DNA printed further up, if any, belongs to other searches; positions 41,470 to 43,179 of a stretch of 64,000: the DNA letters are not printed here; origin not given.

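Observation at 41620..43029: Chorismate mutase fused to a class I aminotransferase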

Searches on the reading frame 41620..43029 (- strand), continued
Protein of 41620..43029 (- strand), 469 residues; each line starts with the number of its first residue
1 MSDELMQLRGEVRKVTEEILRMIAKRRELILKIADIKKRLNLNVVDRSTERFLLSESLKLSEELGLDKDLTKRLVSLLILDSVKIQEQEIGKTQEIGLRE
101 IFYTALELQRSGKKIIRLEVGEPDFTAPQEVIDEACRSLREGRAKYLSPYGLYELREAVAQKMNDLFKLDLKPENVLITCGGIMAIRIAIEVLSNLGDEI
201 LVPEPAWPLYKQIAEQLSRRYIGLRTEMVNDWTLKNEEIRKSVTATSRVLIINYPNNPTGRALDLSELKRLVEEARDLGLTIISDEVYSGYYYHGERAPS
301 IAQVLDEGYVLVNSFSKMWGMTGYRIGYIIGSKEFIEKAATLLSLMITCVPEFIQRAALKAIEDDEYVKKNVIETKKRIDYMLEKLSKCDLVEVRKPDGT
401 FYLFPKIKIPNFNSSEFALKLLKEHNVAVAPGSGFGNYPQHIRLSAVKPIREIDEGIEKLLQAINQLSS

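Call 37: find_encoding_contigs(protein=P0011, flank=8000, max_places=2)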
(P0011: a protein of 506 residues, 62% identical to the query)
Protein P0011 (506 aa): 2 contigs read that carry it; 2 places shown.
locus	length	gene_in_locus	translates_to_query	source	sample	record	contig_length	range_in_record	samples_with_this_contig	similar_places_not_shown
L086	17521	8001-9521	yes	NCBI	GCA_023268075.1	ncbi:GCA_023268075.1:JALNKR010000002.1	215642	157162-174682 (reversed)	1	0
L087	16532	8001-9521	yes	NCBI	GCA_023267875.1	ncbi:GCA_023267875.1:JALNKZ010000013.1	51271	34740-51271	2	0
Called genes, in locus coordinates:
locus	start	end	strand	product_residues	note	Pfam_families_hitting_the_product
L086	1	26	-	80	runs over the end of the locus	PF00240:ubiquitin, PF11976:Rad60-SLD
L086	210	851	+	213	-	PF01398:JAB, PF14464:Prok-JAB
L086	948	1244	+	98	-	PF01157:Ribosomal_L21e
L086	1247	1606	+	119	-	PF03874:RNA_pol_Rpb4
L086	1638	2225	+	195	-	PF04919:DUF655, PF14579:HHH_6 (faint), PF12836:HHH_3 (weak)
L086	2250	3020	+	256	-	PF00398:RrnaAD, PF01135:PCMT (weak), PF05175:MTS (weak), PF13847:Methyltransf_31, PF13649:Methyltransf_25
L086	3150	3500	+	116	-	-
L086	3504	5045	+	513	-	PF04055:Radical_SAM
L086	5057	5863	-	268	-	PF00696:AA_kinase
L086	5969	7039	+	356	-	PF01118:Semialdhyde_dh, PF22698:Semialdhyde_dhC_1, PF02774:Semialdhyde_dhC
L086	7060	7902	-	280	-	PF22626:LysX_preATP_grasp, PF02655:ATP-grasp_3 (weak), PF02955:GSH-S_ATP, PF08443:RimK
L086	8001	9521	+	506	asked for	PF01817:CM_2, PF00155:Aminotran_1_2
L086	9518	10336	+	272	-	PF01408:GFO_IDH_MocA (faint), PF02826:2-Hacid_dh_C (weak), PF03446:NAD_binding_2, PF03807:F420_oxidored, PF03720:UDPG_MGDP_dh_C (faint), PF02153:PDH_N, PF20463:PDH_C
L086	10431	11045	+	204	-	PF00156:Pribosyltran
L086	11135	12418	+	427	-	PF00919:UPF0004, PF04055:Radical_SAM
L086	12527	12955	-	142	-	-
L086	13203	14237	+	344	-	PF13404:HTH_AsnC-type (weak), PF13412:HTH_24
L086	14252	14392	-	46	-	-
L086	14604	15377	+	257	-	PF13614:AAA_31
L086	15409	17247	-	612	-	-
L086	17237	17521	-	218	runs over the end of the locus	PF10502:Peptidase_S26 (weak), PF00717:Peptidase_S24 (weak)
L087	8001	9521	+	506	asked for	PF01817:CM_2, PF00155:Aminotran_1_2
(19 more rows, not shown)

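Call 39: find_encoding_contigs(protein=P0001, flank=10000, max_places=2)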
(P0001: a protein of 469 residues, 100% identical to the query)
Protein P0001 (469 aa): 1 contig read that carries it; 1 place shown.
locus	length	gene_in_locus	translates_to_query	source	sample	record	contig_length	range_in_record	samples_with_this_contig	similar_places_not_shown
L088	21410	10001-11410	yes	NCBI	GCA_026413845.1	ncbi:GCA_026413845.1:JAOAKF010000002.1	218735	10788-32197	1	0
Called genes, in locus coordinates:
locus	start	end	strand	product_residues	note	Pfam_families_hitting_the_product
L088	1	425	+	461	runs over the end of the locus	PF01425:Amidase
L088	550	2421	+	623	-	PF02730:AFOR_N, PF01314:AFOR_C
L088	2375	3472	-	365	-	PF01546:Peptidase_M20, PF07687:M20_dimer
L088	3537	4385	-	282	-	PF22626:LysX_preATP_grasp, PF02655:ATP-grasp_3 (weak), PF08443:RimK, PF07478:Dala_Dala_lig_C (faint)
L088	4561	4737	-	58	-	PF21344:Zn_ribbon_LysW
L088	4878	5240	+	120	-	-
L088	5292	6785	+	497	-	PF04055:Radical_SAM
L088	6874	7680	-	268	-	PF00696:AA_kinase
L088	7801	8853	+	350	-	PF01118:Semialdhyde_dh, PF22698:Semialdhyde_dhC_1, PF02774:Semialdhyde_dhC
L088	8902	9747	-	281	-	PF02955:GSH-S_ATP, PF08443:RimK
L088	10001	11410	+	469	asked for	PF01817:CM_2, PF00155:Aminotran_1_2, PF01053:Cys_Met_Meta_PP (weak)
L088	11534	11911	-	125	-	-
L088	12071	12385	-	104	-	PF12172:zf-ChsH2, PF01796:OB_ChsH2_C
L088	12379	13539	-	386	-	PF00108:Thiolase_N, PF02801:Ketoacyl-synt_C (faint), PF22691:Thiolase_C_1, PF02803:Thiolase_C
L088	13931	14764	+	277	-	PF00248:Aldo_ket_red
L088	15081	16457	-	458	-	PF02878:PGM_PMM_I, PF02879:PGM_PMM_II, PF02880:PGM_PMM_III, PF00408:PGM_PMM_IV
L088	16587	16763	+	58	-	-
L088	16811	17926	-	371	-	PF01950:FBPase_3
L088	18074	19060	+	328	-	PF05569:Peptidase_M56, PF01435:Peptidase_M48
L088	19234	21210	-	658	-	PF02463:SMC_N, PF13175:AAA_15, PF13476:AAA_23, PF13304:AAA_21 (faint)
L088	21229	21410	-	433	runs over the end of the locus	PF00149:Metallophos, PF12850:Metallophos_2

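Call 40: find_encoding_contigs(protein=P0008, flank=6000, max_places=2)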
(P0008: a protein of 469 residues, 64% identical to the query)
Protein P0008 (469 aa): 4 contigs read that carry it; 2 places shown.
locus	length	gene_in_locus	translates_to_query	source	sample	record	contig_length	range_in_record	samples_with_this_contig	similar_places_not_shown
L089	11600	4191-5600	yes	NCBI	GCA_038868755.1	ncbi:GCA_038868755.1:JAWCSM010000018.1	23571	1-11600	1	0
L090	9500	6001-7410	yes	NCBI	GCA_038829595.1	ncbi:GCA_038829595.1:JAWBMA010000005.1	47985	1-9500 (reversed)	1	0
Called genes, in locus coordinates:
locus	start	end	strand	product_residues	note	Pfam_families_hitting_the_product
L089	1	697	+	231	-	?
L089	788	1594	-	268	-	PF00696:AA_kinase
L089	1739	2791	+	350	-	PF01118:Semialdhyde_dh, PF22698:Semialdhyde_dhC_1, PF02774:Semialdhyde_dhC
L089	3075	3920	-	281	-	PF22626:LysX_preATP_grasp (weak), PF02955:GSH-S_ATP, PF08443:RimK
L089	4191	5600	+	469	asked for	PF01817:CM_2, PF00155:Aminotran_1_2, PF04864:Alliinase_C (faint)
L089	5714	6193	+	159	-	-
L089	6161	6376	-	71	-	-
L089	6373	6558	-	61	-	-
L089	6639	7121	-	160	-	-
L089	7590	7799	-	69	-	-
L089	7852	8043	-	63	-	-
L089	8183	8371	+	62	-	-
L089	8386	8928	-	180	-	-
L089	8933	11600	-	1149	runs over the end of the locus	PF04879:Molybdop_Fe4S4 (weak), PF00384:Molybdopterin, PF01568:Molydop_binding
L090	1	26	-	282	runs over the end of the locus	PF22626:LysX_preATP_grasp, PF02655:ATP-grasp_3 (faint), PF02955:GSH-S_ATP, PF08443:RimK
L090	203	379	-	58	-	PF21344:Zn_ribbon_LysW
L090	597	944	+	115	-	-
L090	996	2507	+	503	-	PF04055:Radical_SAM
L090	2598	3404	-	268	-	PF00696:AA_kinase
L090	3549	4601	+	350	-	PF01118:Semialdhyde_dh, PF22698:Semialdhyde_dhC_1, PF02774:Semialdhyde_dhC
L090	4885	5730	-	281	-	PF22626:LysX_preATP_grasp (weak), PF02955:GSH-S_ATP, PF08443:RimK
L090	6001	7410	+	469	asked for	PF01817:CM_2, PF00155:Aminotran_1_2, PF04864:Alliinase_C (faint)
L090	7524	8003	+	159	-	-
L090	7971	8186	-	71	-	-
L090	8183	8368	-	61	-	-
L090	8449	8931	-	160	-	-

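Call 42: search_solved_structures(query=window:41620-42750:-, max_evalue=1e-50, show_alignments=5)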
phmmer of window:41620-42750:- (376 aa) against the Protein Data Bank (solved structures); distinct sequences matched with E-value up to 1e-50: 12.
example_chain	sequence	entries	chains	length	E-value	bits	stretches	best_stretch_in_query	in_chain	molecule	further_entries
2z61_A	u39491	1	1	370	4.2e-63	216.5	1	6-372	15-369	Probable aspartate aminotransferase 2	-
1o4s_A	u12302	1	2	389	3e-58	200.5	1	12-372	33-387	Aspartate aminotransferase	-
1xi9_A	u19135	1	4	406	4.7e-55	190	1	2-367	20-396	putative transaminase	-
1dju_A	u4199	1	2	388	6.6e-55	189.5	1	16-371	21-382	AROMATIC AMINOTRANSFERASE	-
1gd9_A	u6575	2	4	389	1.6e-54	188.2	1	16-371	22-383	ASPARTATE AMINOTRANSFERASE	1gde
1j32_A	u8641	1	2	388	1e-53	185.6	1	15-369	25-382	aspartate aminotransferase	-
1b5o_A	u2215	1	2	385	1.4e-51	178.6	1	11-368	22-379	PROTEIN (ASPARTATE AMINOTRANSFERASE)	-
1bkg_A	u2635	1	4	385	1.9e-51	178.1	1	11-368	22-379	ASPARTATE AMINOTRANSFERASE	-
1bjw_A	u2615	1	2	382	2.7e-51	177.6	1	11-366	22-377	ASPARTATE AMINOTRANSFERASE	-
1gc3_A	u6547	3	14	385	3.2e-51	177.4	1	11-368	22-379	ASPARTATE AMINOTRANSFERASE | PROTEIN (ASPARTATE AMINOTRANSFERASE)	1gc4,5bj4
1b5p_A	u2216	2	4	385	3.3e-51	177.3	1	11-368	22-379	PROTEIN (ASPARTATE AMINOTRANSFERASE) | ASPARTATE AMINOTRANSFERASE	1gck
5bj3_A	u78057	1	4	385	3.4e-51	177.3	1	11-368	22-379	PROTEIN (ASPARTATE AMINOTRANSFERASE)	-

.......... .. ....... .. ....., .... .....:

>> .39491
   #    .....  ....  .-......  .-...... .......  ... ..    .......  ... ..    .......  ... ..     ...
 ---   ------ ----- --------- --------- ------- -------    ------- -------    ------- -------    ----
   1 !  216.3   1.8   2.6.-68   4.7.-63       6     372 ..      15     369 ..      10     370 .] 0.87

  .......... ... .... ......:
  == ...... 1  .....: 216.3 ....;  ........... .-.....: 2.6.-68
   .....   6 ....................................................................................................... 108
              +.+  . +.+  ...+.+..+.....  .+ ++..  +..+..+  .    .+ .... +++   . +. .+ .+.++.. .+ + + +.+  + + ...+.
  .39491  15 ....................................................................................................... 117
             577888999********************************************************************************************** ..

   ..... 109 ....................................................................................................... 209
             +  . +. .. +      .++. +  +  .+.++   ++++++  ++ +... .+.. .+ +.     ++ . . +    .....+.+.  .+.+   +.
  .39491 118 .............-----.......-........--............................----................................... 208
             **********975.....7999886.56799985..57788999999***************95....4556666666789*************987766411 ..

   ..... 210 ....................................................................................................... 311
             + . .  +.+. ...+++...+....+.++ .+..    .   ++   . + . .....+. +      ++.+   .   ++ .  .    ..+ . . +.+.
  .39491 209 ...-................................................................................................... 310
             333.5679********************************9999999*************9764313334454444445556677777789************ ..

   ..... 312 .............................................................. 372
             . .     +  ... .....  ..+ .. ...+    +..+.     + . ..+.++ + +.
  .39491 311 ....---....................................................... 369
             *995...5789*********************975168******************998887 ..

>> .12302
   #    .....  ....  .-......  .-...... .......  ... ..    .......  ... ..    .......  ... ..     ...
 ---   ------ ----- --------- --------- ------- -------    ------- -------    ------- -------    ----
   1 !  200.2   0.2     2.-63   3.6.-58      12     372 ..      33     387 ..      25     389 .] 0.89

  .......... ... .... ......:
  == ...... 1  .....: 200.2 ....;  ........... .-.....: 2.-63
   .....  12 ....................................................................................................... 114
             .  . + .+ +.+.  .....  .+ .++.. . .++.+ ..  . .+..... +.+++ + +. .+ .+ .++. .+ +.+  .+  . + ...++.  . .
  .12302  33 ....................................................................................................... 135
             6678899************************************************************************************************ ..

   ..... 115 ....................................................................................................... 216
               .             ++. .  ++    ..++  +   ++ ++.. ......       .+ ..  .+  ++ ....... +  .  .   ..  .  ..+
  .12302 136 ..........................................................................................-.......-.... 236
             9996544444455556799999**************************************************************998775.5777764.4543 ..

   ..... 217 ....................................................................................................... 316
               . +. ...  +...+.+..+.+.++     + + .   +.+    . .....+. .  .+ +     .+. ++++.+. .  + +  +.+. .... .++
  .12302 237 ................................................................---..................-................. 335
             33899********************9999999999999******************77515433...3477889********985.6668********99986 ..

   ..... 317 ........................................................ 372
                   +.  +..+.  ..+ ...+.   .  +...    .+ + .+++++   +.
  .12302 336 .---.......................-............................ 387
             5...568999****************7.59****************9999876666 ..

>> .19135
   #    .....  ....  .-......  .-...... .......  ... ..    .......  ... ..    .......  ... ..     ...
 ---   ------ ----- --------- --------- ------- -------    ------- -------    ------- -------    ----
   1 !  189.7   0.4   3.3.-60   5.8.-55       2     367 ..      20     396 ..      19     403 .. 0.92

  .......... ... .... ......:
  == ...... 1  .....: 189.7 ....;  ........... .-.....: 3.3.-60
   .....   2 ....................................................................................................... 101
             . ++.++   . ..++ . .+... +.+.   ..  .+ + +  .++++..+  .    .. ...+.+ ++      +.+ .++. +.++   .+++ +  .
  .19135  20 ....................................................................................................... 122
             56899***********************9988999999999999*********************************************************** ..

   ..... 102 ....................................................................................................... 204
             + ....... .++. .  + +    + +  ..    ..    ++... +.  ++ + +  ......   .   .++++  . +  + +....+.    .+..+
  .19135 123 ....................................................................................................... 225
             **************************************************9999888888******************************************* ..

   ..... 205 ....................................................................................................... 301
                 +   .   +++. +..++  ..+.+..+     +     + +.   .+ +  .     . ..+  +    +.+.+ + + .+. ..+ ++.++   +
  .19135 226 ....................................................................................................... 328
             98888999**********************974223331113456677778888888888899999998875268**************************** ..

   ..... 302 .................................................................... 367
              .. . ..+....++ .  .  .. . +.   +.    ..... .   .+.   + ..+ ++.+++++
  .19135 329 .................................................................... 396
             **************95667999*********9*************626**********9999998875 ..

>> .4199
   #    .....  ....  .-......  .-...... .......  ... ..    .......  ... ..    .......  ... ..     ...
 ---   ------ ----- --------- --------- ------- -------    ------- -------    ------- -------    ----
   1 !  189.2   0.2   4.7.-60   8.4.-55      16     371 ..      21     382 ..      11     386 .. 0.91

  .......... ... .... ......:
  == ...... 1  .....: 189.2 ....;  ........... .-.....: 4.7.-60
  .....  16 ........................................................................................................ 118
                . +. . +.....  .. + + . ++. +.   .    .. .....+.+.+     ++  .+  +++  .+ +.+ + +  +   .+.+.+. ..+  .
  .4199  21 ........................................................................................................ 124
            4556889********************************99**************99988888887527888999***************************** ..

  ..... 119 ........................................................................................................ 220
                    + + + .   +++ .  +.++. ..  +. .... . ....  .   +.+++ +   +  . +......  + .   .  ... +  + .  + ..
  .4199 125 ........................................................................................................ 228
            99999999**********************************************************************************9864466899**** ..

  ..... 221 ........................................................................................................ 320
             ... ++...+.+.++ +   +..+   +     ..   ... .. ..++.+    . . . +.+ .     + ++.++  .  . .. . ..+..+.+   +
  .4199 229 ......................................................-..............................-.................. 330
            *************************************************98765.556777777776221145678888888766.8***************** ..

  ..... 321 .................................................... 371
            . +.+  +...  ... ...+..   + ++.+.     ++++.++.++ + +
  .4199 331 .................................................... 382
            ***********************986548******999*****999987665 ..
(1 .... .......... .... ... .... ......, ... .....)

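Call 46: find_encoding_contigs(protein=P0056, flank=8000, max_places=2)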
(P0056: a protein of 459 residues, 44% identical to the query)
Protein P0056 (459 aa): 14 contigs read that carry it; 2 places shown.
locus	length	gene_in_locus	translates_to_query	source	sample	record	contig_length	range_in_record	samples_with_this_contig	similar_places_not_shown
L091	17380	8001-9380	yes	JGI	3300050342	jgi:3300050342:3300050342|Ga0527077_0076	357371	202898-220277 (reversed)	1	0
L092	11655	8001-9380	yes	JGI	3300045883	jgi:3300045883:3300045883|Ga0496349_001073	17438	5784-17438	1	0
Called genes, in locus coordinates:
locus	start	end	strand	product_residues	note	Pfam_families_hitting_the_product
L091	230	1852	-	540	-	PF00882:Zn_dep_PLPC (weak)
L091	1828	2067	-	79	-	-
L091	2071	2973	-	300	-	-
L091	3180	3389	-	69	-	-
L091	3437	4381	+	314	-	PF00890:FAD_binding_2 (weak), PF01134:GIDA (weak), PF01266:DAO (weak), PF07992:Pyr_redox_2, PF12831:FAD_oxidored (weak), PF13738:Pyr_redox_3, PF00070:Pyr_redox (weak)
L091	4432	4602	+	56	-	PF00005:ABC_tran (weak)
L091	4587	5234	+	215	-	PF13304:AAA_21 (weak), PF00005:ABC_tran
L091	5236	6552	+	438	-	PF12679:ABC2_membrane_2, PF12698:ABC2_membrane_3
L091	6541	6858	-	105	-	-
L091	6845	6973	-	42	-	-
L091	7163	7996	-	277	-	PF01048:PNP_UDP_1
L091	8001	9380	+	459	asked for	PF00155:Aminotran_1_2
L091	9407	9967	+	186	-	PF01966:HD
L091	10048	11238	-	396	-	PF01385:OrfB_IS605, PF07282:Cas12f1-like_TNB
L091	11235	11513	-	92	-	-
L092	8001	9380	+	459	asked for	PF00155:Aminotran_1_2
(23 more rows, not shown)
